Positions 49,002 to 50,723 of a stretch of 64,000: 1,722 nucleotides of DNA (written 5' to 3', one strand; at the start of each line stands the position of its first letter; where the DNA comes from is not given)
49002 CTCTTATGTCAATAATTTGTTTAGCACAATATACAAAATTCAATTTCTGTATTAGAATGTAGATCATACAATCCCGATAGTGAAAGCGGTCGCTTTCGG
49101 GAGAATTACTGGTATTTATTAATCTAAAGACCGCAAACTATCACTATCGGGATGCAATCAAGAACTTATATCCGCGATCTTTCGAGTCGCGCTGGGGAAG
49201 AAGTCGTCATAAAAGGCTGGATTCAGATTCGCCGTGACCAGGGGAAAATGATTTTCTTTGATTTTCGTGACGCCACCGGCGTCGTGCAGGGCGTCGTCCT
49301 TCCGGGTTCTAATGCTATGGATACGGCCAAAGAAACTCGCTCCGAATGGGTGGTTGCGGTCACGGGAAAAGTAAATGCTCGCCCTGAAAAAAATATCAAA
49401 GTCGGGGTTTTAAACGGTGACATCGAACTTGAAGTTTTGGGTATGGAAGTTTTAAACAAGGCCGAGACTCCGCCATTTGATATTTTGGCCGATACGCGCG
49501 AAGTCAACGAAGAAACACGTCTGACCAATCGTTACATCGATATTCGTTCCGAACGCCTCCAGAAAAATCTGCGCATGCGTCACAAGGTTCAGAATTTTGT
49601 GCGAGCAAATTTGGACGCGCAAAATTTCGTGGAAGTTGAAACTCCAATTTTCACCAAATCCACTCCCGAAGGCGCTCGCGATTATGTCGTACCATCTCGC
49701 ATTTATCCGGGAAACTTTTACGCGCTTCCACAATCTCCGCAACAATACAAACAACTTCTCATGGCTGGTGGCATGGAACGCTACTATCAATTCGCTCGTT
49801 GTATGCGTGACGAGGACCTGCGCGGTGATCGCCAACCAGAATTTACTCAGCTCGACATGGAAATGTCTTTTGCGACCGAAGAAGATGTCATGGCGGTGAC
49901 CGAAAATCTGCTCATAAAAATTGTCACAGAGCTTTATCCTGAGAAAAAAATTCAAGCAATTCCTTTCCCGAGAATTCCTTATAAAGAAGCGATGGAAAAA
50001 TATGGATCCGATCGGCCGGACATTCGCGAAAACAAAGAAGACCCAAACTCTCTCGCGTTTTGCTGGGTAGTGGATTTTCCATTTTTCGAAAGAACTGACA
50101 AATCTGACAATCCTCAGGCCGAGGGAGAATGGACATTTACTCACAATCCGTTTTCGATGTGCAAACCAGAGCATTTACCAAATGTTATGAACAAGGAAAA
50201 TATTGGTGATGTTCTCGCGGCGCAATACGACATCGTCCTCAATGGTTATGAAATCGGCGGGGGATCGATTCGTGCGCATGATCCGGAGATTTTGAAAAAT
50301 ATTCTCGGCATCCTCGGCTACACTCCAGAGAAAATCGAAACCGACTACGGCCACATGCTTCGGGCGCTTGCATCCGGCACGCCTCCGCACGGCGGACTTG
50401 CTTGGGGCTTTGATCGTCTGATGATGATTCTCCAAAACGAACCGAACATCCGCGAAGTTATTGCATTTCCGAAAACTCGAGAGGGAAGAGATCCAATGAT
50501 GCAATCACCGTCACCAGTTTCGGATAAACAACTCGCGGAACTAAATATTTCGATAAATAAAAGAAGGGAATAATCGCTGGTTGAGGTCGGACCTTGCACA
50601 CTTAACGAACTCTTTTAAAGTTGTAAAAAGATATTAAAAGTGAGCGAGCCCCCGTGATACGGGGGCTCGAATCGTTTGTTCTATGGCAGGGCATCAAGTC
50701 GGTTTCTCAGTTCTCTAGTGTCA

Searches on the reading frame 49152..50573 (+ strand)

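Call 69: search_protein_families(library=pfam, proteins=[window:49152-50573:+], max_evalue=0.00001)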
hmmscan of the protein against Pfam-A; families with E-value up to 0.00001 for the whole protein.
window:49152-50573:+ (473 aa): 2 families
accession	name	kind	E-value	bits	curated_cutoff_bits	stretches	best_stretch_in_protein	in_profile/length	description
PF00152.25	tRNA-synt_2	-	2e-112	375.7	25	1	119-443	1-308/308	tRNA synthetases class II (D, K and N)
PF01336.31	tRNA_anti-codon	-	2.6e-14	53.3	27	1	18-101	1-75/75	OB-fold nucleic acid binding domain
